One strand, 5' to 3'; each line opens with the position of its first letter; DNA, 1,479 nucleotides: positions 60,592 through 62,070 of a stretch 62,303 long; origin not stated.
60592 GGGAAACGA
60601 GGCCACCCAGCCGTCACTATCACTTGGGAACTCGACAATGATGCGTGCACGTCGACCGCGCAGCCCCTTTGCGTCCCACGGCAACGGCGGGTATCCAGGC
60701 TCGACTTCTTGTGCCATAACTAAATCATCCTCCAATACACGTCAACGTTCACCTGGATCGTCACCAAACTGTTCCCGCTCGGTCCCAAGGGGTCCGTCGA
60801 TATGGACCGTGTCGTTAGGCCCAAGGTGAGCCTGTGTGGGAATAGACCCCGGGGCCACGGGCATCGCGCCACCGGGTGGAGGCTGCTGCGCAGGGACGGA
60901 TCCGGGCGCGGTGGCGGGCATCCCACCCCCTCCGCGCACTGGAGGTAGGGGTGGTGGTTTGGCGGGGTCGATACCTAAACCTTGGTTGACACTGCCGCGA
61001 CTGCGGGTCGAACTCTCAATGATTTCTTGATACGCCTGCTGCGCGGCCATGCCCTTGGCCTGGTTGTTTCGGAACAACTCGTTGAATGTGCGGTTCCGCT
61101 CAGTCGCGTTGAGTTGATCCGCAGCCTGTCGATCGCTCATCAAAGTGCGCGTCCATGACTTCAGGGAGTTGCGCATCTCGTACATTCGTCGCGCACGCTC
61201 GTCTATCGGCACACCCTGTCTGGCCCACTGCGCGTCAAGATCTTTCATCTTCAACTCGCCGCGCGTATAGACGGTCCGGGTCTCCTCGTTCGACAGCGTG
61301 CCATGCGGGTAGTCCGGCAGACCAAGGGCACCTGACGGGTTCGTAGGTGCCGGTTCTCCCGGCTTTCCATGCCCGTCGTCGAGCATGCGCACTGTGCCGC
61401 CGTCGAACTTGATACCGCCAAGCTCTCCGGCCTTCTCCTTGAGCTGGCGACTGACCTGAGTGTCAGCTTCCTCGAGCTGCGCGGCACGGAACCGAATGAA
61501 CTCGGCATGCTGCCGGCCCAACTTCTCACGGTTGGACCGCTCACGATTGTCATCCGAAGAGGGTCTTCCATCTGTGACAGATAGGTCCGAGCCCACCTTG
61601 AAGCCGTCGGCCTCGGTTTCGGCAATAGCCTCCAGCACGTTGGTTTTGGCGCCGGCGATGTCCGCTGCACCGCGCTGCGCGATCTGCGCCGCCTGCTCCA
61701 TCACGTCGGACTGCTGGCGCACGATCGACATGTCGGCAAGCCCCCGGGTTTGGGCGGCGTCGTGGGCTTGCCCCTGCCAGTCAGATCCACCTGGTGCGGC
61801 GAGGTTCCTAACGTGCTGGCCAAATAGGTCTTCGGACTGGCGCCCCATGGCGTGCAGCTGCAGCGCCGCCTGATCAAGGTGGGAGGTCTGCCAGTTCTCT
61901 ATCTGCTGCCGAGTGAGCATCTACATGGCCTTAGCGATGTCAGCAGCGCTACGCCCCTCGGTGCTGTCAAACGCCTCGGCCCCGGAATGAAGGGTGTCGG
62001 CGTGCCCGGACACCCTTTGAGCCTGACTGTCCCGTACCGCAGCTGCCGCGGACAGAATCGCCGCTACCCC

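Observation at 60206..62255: attR-proximal WXG100 cassette whose large protein ends at a single in-frame TGA, followed by two paralogous small genes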

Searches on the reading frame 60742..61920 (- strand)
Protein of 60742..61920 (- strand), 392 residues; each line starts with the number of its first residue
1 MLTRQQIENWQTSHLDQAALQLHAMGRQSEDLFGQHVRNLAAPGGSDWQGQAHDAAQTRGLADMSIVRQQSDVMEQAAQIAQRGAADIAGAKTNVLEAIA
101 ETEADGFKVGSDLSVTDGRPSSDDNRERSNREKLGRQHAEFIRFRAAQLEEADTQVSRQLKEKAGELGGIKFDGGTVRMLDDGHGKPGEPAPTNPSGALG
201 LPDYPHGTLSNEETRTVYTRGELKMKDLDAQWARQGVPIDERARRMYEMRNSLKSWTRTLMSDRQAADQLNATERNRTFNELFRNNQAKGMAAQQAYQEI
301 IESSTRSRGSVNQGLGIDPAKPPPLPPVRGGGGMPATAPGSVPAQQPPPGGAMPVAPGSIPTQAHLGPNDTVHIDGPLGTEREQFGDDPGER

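Call 5: search_protein_families(library=pfam, proteins=[window:60742-61920:-], max_evalue=1)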
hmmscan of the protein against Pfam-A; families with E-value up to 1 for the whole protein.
window:60742-61920:- (392 aa): 0 families

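Call 7: search_dna_similar(query=window:60742-61920:-, collection=phages, mode=protein, max_rows=40)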
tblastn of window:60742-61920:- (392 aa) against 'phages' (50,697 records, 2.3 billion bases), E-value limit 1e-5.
Records with a match: 4; places in all: 4; records where one place covers at least 80% of the query: 1.
Best place of each record, by identity: 80-90% 1; <60% 3.
By first word of the organism name: Mycobacterium 4.
By host as written in the record: Mycobacterium smegmatis mc2 155 2; Mycobacterium abscessus CCUG48898T 1; Mycobacterium smegmatis mc2155 1.
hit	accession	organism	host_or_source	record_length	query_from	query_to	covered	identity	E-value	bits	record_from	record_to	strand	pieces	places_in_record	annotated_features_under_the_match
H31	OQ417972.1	Mycobacterium phage CCUG48898T-2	Mycobacterium abscessus CCUG48898T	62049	1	392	100%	82.2%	0e+0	590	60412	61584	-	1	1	109: polymorphic toxin protein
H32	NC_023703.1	Mycobacterium phage Dori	Mycobacterium smegmatis mc2 155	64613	1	200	51%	44.2%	1e-40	159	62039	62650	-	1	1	88: hypothetical protein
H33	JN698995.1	Mycobacterium phage Dori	Mycobacterium smegmatis mc2 155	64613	1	200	51%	44.2%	1e-40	159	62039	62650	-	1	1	88: hypothetical protein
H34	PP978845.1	Mycobacterium phage Mao1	Mycobacterium smegmatis mc2155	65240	1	182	46%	46.3%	1e-40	159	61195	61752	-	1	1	92: hypothetical protein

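Call 9: find_homologous_proteins(query=window:60742-61920:-, max_evalue=0.001)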
Query window:60742-61920:- (392 aa): 27 proteins with E <= 0.001 among 8000 candidates.
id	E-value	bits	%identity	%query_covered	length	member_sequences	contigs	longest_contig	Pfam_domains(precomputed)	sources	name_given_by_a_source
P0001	7.2e-252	854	98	100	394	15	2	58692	-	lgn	-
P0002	2.0e-219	747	85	100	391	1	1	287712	-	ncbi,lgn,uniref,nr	ncbi:hypothetical protein [Mycobacteroides abscessus]|uniref:hypothetical protein n=1 Tax=Mycobacter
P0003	3.7e-219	746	85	100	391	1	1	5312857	-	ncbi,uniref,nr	ncbi:hypothetical protein I3U44_07800 [Mycobacteroides abscessus subsp. bolletii]|uniref:hypothetica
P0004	2.2e-218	743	85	100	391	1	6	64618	-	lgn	-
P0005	4.0e-218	742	85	100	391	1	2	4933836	-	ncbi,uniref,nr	ncbi:hypothetical protein DDT48_20635 [Mycobacteroides abscessus]|uniref:hypothetical protein n=1 Ta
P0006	1.9e-217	740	84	100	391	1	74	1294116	-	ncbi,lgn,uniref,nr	ncbi:hypothetical protein [Mycobacteroides abscessus]|uniref:hypothetical protein n=1 Tax=Mycobacter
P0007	7.2e-217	738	84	100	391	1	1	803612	-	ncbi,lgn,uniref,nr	ncbi:hypothetical protein [Mycobacteroides abscessus]|uniref:hypothetical protein n=1 Tax=Mycobacter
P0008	1.8e-216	737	84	100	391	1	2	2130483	-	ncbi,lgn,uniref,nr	ncbi:putative conserved membrane protein [Mycobacteroides abscessus subsp. massiliense]|uniref:hypot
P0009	1.0e-212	725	83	100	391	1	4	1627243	-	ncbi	ncbi:hypothetical protein [Mycobacteroides abscessus]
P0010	2.6e-212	723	83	100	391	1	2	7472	-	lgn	-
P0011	1.3e-211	721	83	100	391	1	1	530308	-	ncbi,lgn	ncbi:hypothetical protein [Mycobacteroides abscessus]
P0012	4.1e-211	719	83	100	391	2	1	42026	-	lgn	-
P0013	4.0e-205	700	80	100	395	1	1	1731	-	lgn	-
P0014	1.3e-194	665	77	100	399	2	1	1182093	-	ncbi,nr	ncbi:hypothetical protein D2E89_04040 [Mycobacteroides abscessus]|nr:hypothetical protein D2E89_0404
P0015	5.2e-194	663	76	100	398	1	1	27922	-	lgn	-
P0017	4.2e-115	403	53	96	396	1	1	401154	-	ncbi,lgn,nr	ncbi:hypothetical protein HNP40_002172 [Mycobacteroides chelonae]|nr:hypothetical protein [Mycobacte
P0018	8.5e-92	327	79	50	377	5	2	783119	-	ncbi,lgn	-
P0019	9.9e-71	257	57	29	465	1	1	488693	-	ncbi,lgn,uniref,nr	ncbi:hypothetical protein BN970_05460 [Mycolicibacterium conceptionense]|uniref:Tox-PL domain-contai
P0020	5.1e-66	242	43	81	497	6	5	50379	-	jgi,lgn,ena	jgi:hypothetical protein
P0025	7.7e-38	149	45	46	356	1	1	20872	-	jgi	jgi:hypothetical protein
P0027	7.4e-27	113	41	51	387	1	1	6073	-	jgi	jgi:hypothetical protein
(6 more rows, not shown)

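Call 12: search_protein_families(library=pfam, alignment_id=A1, max_evalue=0.1)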
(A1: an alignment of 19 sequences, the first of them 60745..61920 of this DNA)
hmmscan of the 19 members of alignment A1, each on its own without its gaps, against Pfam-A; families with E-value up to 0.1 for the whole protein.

A. member 1, window:60745-61920:- (392 aa): 0 families

B. families by the number of members that match (of 19 scanned): 7 families
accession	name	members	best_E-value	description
PF17944.6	Arg_decarbox_C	1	0.00011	Arginine decarboxylase C-terminal helical extension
PF25805.1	IQUB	1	0.0022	IQUB-like domain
PF01527.26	HTH_Tnp_1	1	0.003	Transposase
PF15644.12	Gln_amidase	1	0.003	Papain fold toxin 1, glutamine deamidase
PF00261.25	Tropomyosin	1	0.009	Tropomyosin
PF02583.22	Trns_repr_metal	1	0.035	Metal-sensitive transcriptional repressor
PF17289.8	Terminase_6C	1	0.042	Terminase RNaseH-like domain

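Call 13: search_solved_structures(query=A1, max_evalue=10, show_alignments=2)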
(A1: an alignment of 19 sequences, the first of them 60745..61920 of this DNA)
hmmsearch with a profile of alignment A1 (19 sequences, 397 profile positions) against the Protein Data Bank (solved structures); distinct sequences matched with E-value up to 10: 2.
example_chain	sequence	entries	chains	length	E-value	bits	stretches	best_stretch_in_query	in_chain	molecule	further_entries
6ois_C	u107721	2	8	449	0.46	12.7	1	123-219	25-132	Protein DEFECTIVE IN MERISTEM SILENCING 3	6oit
5eka_A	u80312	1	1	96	0.8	11.9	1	70-151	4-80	DNA-binding protein HU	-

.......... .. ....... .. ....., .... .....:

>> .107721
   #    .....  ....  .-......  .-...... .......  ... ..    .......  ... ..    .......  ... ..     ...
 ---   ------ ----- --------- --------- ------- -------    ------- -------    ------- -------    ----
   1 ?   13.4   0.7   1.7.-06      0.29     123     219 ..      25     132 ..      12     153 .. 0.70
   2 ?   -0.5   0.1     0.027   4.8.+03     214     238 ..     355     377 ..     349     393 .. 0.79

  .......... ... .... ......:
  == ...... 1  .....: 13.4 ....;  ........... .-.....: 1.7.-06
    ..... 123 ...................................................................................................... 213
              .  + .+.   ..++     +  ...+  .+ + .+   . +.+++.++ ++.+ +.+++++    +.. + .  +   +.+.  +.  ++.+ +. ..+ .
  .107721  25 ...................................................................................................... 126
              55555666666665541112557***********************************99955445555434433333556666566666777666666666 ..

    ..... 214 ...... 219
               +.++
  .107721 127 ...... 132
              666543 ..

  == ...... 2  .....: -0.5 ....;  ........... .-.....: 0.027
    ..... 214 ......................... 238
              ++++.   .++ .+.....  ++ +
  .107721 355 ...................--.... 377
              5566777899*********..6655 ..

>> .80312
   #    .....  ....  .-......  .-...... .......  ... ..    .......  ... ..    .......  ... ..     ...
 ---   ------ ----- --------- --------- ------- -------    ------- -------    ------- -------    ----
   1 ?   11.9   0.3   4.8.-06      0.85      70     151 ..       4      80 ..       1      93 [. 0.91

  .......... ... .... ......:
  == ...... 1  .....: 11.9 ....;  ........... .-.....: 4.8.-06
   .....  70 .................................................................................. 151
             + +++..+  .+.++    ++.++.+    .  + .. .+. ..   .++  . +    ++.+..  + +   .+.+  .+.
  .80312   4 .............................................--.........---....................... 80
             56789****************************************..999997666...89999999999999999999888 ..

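Call 18: find_encoding_contigs(protein=P0017, flank=4000, max_places=2)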
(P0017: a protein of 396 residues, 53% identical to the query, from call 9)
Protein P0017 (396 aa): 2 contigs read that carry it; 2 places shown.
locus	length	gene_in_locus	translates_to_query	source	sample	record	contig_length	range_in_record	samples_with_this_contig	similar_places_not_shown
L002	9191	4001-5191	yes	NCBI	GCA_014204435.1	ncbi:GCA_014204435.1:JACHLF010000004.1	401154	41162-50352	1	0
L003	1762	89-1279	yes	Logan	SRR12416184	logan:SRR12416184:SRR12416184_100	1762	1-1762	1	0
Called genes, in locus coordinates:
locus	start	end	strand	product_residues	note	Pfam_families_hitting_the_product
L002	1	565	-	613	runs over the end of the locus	PF00501:AMP-binding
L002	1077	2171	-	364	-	PF26003:Integrase_N_phage, PF14659:Phage_int_SAM_3 (weak), PF22022:Phage_int_M (weak), PF00589:Phage_integrase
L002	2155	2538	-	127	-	-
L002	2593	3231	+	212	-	PF05065:Phage_capsid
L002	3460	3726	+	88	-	PF23720:DUF7161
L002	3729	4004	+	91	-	-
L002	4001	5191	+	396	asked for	-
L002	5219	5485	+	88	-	PF23720:DUF7161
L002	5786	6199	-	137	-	PF00589:Phage_integrase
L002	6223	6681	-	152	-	-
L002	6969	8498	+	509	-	PF01510:Amidase_2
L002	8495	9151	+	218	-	-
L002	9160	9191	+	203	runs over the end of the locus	-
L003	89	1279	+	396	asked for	-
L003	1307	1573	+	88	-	PF23720:DUF7161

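Call 19: find_encoding_contigs(protein=P0020, flank=4000, max_places=3)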
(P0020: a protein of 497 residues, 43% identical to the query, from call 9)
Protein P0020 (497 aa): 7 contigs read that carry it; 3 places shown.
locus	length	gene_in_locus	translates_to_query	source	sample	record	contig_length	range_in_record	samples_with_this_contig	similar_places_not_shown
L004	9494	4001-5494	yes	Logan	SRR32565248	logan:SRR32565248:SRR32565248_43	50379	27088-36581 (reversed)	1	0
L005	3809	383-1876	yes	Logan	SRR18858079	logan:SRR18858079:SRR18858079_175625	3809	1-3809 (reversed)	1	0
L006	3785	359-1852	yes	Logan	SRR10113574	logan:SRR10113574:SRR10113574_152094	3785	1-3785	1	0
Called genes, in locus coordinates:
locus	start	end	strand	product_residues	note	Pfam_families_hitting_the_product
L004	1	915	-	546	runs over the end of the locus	PF02776:TPP_enzyme_N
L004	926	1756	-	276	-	PF08386:Abhydrolase_4 (faint), PF00561:Abhydrolase_1, PF12146:Hydrolase_4, PF12697:Abhydrolase_6, PF00561:Abhydrolase_1 (weak)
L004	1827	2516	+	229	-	PF14032:PknH_C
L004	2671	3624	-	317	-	PF18374:Enolase_like_N, PF13378:MR_MLE_C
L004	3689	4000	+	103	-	-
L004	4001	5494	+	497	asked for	-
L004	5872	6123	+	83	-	-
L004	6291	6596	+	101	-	-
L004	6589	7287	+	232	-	-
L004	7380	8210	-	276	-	PF04909:Amidohydro_2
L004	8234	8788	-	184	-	PF00440:TetR_N, PF21597:TetR_C_43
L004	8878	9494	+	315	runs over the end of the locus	PF00248:Aldo_ket_red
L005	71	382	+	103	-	-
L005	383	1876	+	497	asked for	-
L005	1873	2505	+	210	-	-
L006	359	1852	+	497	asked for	-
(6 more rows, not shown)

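Call 20: find_encoding_contigs(protein=P0019, flank=4000, max_places=2)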
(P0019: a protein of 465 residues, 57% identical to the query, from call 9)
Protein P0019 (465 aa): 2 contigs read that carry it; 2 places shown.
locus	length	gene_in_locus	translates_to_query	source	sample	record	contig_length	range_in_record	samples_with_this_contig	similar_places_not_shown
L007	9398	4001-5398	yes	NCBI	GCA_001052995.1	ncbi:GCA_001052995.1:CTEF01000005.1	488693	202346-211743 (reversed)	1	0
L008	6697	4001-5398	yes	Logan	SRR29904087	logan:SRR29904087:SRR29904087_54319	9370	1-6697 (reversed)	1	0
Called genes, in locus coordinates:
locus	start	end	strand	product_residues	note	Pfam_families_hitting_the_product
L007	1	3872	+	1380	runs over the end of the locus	PF15644:Gln_amidase (faint), PF03009:GDPD, PF06259:Abhydrolase_8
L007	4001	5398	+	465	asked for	-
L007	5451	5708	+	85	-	PF23720:DUF7161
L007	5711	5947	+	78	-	-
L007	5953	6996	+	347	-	-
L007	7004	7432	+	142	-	-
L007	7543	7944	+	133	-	PF25547:WXG100_2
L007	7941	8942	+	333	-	PF02575:YbaB_DNA_bd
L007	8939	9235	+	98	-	-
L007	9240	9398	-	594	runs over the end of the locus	-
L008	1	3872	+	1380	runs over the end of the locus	PF15644:Gln_amidase (faint), PF03009:GDPD, PF06259:Abhydrolase_8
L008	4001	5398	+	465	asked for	-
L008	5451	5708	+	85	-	PF23720:DUF7161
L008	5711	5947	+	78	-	-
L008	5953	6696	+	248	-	?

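Call 23: predict_structure(alignment_id=A1)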
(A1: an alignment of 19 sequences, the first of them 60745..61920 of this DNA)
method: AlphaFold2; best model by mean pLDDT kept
length: 392 residues; sequences in the alignment: 19
mean_pLDDT: 71.5   pTM: 0.44
mean pLDDT of the five models: 71.5, 70.7, 68.3, 67.1, 64.1
residues with pLDDT >= 90: 83; 70-90: 190; 50-70: 38; < 50: 81
segments of 3 or more residues with pLDDT < 50: 174-192, 331-346, 348-392
pLDDT, mean of each block of 10 residues (from residue 1): 89 86 82 76 63 71 82 91 92 96 95 92 88 94 93 89 78 41 33 64 79 87 88 84 84 81 76 71 87 92 73 61 76 29 32 24 25 27 28 30
secondary structure, 60 per line:
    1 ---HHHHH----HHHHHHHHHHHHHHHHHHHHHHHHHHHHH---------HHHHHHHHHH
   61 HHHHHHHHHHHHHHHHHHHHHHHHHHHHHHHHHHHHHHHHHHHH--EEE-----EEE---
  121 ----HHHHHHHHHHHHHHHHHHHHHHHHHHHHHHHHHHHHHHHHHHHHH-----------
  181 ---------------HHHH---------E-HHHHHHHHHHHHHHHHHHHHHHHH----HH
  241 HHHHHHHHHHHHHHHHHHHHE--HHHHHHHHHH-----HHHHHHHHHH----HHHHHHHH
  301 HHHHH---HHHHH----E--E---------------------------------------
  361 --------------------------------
elements in order: H4-8 H13-41 H51-104 E107-109 E115-117 H125-169 H196-199 H211-234 H239-260 H264-273 H279-288 H293-305 H309-313

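Call 27: fold_search(model_id=the predicted structure, library=pdb)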
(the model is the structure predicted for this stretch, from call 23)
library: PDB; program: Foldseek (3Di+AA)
matches with E <= 10: 170; with E <= 0.001: 0
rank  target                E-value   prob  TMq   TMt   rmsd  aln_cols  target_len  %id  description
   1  4nqi_D                3.3e-01  0.94  0.24  0.38  12.1       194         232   11  Structure of the N-terminal I-BAR domain (1-259) of D.Discoideum IBARa (released 2014-02-05)
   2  6uuj_E                4.2e-01  0.89  0.23  0.48   6.9       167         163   16  Structure of PE5-PPE4-EspG3 complex from the type VII (ESX-3) secretion system, space group P212121 (released 2020-01-29)
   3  4nqi_C                5.8e-01  0.90  0.24  0.40   9.6       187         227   11  Structure of the N-terminal I-BAR domain (1-259) of D.Discoideum IBARa (released 2014-02-05)
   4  4nqi_A                5.8e-01  0.87  0.24  0.40  12.7       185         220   12  Structure of the N-terminal I-BAR domain (1-259) of D.Discoideum IBARa (released 2014-02-05)
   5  4nqi_B                7.3e-01  0.84  0.24  0.39   9.4       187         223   11  Structure of the N-terminal I-BAR domain (1-259) of D.Discoideum IBARa (released 2014-02-05)
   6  6uuj_B                7.3e-01  0.63  0.22  0.44   7.3       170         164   16  Structure of PE5-PPE4-EspG3 complex from the type VII (ESX-3) secretion system, space group P212121 (released 2020-01-29)
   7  6uuj_H                8.4e-01  0.57  0.22  0.43   7.3       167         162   15  Structure of PE5-PPE4-EspG3 complex from the type VII (ESX-3) secretion system, space group P212121 (released 2020-01-29)
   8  6uuj_K                1.0e+00  0.44  0.21  0.40   7.5       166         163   13  Structure of PE5-PPE4-EspG3 complex from the type VII (ESX-3) secretion system, space group P212121 (released 2020-01-29)
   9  7pi6_C                1.1e+00  0.72  0.24  0.42   9.8       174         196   11  Trypanosoma brucei ISG65 bound to human complement C3d (released 2022-07-27)
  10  5xfs_B                1.1e+00  0.51  0.21  0.39   8.9       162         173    7  Crystal structure of PE8-PPE15 in complex with EspG5 from M. tuberculosis (released 2017-08-30)
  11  3plt_C                1.2e+00  0.18  0.19  0.29  11.8       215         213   15  Crystal structure of Lsp1 from Saccharomyces cerevisiae (released 2011-06-22)
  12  8a1g_D                1.3e+00  0.33  0.21  0.33   7.7       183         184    9  Structure of the SNX1-SNX5 complex (released 2023-06-14)
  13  7zgj_C                1.5e+00  0.60  0.24  0.43   9.6       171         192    9  Trypanosoma brucei gambiense ISG65 in complex with human complement component C3 (released 2023-04-05)
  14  7pi6_A                1.7e+00  0.57  0.25  0.39  10.4       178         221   12  Trypanosoma brucei ISG65 bound to human complement C3d (released 2022-07-27)
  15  3plt_A                1.8e+00  0.14  0.18  0.28  11.8       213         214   14  Crystal structure of Lsp1 from Saccharomyces cerevisiae (released 2011-06-22)
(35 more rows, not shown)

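Call 32: search_protein_families(library=ncbifam, proteins=[window:60742-61920:-], max_evalue=0.1)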
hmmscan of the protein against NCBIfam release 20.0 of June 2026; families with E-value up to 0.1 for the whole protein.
window:60742-61920:- (392 aa): 0 families

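Call 41: find_encoding_contigs(protein=P0001, flank=3000, max_places=4)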
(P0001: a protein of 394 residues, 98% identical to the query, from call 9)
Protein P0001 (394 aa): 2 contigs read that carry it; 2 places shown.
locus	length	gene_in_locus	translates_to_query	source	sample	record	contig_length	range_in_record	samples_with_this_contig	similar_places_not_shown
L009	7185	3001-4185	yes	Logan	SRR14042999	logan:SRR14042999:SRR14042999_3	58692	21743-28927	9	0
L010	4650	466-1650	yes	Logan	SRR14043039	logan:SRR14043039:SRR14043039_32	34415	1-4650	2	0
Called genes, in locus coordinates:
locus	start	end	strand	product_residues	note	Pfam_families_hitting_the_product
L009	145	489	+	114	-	PF19844:DUF6319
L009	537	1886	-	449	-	PF02515:CoA_transf_3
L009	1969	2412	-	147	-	PF13279:4HBT_2, PF03061:4HBT (weak)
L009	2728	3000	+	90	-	-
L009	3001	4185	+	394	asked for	-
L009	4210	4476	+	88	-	PF23720:DUF7161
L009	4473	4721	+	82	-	PF23720:DUF7161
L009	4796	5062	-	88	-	-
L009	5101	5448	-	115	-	PF10874:DUF2746 (faint)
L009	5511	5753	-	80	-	PF24202:DUF7427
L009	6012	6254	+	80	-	-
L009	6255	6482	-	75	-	PF23850:DUF7213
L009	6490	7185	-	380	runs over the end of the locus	-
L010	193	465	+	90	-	-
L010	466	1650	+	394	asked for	-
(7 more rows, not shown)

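Call 71: search_protein_families(library=phrogs, proteins=[window:60742-61920:-], max_evalue=0.01)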
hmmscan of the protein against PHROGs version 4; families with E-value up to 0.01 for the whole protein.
window:60742-61920:- (392 aa): 0 families

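Call 74: get_annotated_region(hit=H32, flank=1500)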
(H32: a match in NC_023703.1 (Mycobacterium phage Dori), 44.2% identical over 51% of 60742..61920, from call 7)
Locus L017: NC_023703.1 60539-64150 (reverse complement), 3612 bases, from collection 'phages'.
description: Mycobacterium phage Dori, complete genome.
organism: Mycobacterium phage Dori (NCBI taxid 1089121)
taxonomy: Viruses; Duplodnaviria; Heunggongvirae; Uroviricota; Caudoviricetes
host: Mycobacterium smegmatis mc2 155; source: fishpond soil; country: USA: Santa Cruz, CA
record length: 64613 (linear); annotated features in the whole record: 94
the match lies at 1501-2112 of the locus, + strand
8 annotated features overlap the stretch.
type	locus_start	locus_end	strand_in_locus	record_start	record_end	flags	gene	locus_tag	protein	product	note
CDS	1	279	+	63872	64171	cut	93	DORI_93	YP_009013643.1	hypothetical protein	gp93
CDS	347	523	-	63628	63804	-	92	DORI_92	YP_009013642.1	hypothetical protein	gp92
CDS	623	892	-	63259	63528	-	91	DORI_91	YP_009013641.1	hypothetical protein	gp91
CDS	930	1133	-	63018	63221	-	90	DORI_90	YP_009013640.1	resolvase domain protein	gp90; TnpR resolvase domain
CDS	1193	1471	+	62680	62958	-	89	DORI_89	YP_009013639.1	hypothetical protein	gp89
CDS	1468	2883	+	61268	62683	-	88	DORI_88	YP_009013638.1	hypothetical protein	gp88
CDS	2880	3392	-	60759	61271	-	87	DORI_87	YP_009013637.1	hypothetical protein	gp87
CDS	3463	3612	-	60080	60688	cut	86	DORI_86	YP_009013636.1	DNA invertase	gp86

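Call 76: find_encoding_contigs(protein=P0018, flank=2500, max_places=2)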
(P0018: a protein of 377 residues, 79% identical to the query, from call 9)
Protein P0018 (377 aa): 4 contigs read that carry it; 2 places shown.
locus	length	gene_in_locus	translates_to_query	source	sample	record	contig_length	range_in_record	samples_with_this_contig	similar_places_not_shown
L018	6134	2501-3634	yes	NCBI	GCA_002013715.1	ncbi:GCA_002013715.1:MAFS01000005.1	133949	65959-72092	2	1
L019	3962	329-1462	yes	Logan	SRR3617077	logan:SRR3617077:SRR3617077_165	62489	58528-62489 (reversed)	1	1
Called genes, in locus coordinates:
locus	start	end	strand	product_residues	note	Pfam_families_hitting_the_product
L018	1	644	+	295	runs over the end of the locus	-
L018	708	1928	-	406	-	PF13205:Big_5 (faint), PF17964:Big_10, PF03734:YkuD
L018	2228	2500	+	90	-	-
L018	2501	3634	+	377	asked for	-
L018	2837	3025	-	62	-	-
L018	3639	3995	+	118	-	-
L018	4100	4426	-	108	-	-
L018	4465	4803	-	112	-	-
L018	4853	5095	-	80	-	PF24202:DUF7427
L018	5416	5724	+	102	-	PF24089:DUF7374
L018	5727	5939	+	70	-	-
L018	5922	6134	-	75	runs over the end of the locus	PF23850:DUF7213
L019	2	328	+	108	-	?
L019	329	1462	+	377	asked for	-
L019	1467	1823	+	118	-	-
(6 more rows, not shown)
